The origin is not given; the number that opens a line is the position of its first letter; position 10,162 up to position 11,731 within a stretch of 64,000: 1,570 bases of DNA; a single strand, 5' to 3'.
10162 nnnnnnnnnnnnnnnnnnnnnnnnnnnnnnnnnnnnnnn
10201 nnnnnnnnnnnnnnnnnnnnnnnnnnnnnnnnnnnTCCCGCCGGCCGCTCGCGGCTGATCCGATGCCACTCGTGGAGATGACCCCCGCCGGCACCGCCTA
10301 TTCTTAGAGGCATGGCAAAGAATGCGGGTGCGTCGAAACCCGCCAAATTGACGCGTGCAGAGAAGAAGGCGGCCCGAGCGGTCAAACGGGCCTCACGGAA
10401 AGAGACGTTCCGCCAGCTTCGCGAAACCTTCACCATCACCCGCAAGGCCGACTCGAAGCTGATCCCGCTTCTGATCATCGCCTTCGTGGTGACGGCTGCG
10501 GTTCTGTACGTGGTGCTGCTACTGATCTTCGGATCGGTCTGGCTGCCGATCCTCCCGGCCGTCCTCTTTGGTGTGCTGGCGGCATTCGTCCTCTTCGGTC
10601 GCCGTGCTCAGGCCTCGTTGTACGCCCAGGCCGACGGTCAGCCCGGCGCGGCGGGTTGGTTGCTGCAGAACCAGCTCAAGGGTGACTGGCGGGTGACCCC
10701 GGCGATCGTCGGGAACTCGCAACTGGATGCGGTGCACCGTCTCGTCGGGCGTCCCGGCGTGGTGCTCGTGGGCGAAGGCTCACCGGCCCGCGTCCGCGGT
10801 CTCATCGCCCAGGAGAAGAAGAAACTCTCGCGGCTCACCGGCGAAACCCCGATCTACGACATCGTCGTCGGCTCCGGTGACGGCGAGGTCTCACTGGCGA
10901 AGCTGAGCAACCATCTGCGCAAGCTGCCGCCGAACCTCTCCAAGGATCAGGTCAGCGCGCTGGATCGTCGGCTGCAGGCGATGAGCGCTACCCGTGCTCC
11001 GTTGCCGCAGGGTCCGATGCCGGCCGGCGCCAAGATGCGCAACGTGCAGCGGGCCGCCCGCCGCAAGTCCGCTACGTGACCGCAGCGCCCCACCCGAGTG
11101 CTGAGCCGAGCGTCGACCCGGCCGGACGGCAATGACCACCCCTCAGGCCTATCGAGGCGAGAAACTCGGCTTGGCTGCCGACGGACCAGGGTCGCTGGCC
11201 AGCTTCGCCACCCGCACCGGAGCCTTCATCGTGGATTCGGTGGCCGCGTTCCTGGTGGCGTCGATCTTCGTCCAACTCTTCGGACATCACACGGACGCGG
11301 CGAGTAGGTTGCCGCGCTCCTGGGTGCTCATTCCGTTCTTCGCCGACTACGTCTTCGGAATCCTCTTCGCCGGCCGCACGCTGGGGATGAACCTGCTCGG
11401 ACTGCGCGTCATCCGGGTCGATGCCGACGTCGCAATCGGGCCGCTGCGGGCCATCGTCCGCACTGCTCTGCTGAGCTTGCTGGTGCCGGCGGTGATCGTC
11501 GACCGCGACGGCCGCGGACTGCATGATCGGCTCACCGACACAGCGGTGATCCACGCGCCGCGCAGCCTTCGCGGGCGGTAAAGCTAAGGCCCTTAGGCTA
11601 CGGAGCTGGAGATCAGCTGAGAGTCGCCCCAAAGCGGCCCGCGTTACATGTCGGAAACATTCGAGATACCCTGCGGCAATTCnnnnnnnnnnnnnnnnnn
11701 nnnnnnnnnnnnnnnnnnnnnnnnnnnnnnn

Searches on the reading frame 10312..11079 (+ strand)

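Call 5: search_protein_families(library=pfam, proteins=[window:10312-11079:+], max_evalue=0.01)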
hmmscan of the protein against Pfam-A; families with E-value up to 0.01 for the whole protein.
window:10312-11079:+ (255 aa): 3 families
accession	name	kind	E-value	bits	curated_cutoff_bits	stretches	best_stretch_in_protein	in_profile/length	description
PF13829.11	DUF4191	-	8.8e-80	267.6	30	1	27-244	2-218/219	Domain of unknown function (DUF4191)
PF20990.2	DUF2207_C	-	0.0011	19.2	33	1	9-104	103-192/247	Predicted membrane protein (DUF2207) C-terminal domain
PF19747.4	DUF6234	-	0.0019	19.1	27.5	1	47-114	45-113/129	Family of unknown function (DUF6234)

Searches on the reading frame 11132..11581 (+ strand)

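Call 62: search_protein_families(library=pfam, proteins=[window:11132-11581:+], max_evalue=0.00001)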
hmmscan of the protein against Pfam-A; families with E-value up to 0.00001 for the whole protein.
window:11132-11581:+ (149 aa): 1 family
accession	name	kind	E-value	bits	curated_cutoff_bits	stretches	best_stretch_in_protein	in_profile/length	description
PF06271.18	RDD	-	5e-08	33.8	24.1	1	23-134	2-135/137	RDD family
